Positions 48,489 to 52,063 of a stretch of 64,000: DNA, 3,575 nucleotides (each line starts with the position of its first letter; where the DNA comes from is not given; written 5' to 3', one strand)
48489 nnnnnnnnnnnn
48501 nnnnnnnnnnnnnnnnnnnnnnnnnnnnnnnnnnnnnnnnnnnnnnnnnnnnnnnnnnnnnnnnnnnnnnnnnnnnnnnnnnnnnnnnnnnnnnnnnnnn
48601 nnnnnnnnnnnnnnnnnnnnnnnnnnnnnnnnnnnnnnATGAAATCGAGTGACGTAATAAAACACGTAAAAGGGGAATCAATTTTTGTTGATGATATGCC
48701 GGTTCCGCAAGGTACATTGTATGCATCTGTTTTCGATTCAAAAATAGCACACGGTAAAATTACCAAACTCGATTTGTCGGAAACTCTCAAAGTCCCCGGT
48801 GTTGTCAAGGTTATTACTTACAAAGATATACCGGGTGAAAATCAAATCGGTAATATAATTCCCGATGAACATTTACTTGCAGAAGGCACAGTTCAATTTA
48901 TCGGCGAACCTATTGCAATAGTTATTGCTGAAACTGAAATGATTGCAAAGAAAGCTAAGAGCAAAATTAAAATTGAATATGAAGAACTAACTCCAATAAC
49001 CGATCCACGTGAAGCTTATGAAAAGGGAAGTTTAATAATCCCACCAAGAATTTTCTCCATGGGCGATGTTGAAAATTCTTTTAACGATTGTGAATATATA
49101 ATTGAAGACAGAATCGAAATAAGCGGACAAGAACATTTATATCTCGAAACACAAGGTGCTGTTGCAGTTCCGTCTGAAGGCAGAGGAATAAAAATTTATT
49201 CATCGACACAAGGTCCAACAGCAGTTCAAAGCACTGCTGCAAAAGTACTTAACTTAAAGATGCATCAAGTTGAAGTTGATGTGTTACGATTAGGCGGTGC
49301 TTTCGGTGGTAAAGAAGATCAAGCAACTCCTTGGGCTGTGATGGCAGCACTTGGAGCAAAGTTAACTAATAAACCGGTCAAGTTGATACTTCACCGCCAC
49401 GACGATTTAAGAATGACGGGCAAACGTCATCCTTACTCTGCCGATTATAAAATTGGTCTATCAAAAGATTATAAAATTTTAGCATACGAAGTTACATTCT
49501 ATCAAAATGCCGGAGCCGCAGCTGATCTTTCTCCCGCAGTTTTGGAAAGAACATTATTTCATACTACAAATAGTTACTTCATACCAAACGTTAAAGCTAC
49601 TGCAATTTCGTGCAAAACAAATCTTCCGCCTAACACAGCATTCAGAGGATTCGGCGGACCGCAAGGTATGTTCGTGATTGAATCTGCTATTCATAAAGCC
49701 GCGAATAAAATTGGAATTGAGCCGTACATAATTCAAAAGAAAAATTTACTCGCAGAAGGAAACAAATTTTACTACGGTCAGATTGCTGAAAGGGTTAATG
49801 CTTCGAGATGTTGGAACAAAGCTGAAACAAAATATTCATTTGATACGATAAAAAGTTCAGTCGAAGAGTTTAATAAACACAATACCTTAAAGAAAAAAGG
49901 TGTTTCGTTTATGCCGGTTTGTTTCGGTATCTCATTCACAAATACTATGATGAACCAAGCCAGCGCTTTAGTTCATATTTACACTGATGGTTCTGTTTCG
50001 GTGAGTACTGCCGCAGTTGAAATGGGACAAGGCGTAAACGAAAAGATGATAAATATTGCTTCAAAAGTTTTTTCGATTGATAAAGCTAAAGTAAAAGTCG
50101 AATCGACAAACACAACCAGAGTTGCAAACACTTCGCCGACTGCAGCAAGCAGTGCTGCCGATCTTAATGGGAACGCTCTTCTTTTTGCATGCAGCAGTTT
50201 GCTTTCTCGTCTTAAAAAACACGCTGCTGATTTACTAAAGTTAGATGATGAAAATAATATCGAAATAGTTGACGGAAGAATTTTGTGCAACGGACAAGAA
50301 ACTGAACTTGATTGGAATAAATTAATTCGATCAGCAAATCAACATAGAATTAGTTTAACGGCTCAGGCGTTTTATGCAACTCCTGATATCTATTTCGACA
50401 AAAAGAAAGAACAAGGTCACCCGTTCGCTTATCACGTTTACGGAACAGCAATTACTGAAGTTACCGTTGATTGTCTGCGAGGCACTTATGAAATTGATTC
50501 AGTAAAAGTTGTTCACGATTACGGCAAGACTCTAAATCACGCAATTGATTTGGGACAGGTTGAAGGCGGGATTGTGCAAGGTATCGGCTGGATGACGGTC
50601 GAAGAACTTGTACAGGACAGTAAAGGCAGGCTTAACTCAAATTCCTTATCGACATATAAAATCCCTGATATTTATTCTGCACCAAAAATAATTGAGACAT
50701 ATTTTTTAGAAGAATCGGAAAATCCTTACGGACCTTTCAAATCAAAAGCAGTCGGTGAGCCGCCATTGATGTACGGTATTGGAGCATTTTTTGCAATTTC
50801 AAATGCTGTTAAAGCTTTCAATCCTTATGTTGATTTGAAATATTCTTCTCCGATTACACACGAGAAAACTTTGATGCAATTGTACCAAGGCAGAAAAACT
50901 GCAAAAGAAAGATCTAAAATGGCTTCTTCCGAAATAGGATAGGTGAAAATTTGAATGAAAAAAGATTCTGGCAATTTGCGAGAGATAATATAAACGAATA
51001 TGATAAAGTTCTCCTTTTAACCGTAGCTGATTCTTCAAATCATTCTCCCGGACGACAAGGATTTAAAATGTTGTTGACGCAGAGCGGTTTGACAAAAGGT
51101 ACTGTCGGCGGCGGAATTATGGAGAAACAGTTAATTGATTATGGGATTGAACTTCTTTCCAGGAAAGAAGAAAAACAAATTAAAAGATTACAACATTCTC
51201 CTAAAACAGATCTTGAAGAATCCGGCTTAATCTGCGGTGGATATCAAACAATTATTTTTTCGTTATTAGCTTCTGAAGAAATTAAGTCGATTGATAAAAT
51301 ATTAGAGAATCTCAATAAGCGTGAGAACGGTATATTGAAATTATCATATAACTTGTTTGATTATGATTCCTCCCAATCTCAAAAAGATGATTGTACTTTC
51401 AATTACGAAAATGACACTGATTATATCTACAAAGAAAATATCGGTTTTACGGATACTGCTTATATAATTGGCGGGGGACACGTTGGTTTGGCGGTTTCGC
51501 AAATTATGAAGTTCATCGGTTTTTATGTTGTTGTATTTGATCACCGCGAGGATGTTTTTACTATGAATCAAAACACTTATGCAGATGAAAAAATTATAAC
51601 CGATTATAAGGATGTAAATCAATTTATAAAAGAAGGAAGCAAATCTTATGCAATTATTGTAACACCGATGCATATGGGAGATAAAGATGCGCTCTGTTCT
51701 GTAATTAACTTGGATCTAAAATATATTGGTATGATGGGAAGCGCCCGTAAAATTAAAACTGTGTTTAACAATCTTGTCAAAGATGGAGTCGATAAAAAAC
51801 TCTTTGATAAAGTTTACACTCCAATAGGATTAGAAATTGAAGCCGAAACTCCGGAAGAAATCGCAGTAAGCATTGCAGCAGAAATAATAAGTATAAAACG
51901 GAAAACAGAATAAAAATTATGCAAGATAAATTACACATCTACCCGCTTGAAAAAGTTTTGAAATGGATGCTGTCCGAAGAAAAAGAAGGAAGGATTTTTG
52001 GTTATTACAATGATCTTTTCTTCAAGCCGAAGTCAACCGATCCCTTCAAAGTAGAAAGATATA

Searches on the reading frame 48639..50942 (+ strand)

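Call 40: search_protein_families(library=pfam, proteins=[window:48639-50942:+], max_evalue=0.00001)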
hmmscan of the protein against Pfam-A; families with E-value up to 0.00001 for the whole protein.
window:48639-50942:+ (767 aa): 3 families
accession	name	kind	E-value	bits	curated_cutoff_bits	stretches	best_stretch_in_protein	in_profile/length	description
PF02738.23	MoCoBD_1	-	1.9e-84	283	27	1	139-370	10-244/244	Molybdopterin cofactor-binding domain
PF20256.3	MoCoBD_2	-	2.2e-82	277.2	27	1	395-682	2-283/283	Molybdopterin cofactor-binding domain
PF01315.27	Ald_Xan_dh_C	-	3.3e-30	105.1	31.3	1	12-117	2-109/110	Aldehyde oxidase and xanthine dehydrogenase, a/b hammerhead domain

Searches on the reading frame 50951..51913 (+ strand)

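Call 40: search_protein_families(library=pfam, proteins=[window:50951-51913:+], max_evalue=0.00001)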
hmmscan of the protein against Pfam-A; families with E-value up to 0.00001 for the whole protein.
window:50951-51913:+ (320 aa): 2 families
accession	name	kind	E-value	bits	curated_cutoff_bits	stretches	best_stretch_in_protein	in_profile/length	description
PF13478.12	XdhC_C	-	1e-33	116.9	29.7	1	171-312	2-125/125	XdhC Rossmann domain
PF02625.21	XdhC_CoxI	-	5.9e-09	36.2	24.3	1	18-75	6-63/68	XdhC and CoxI family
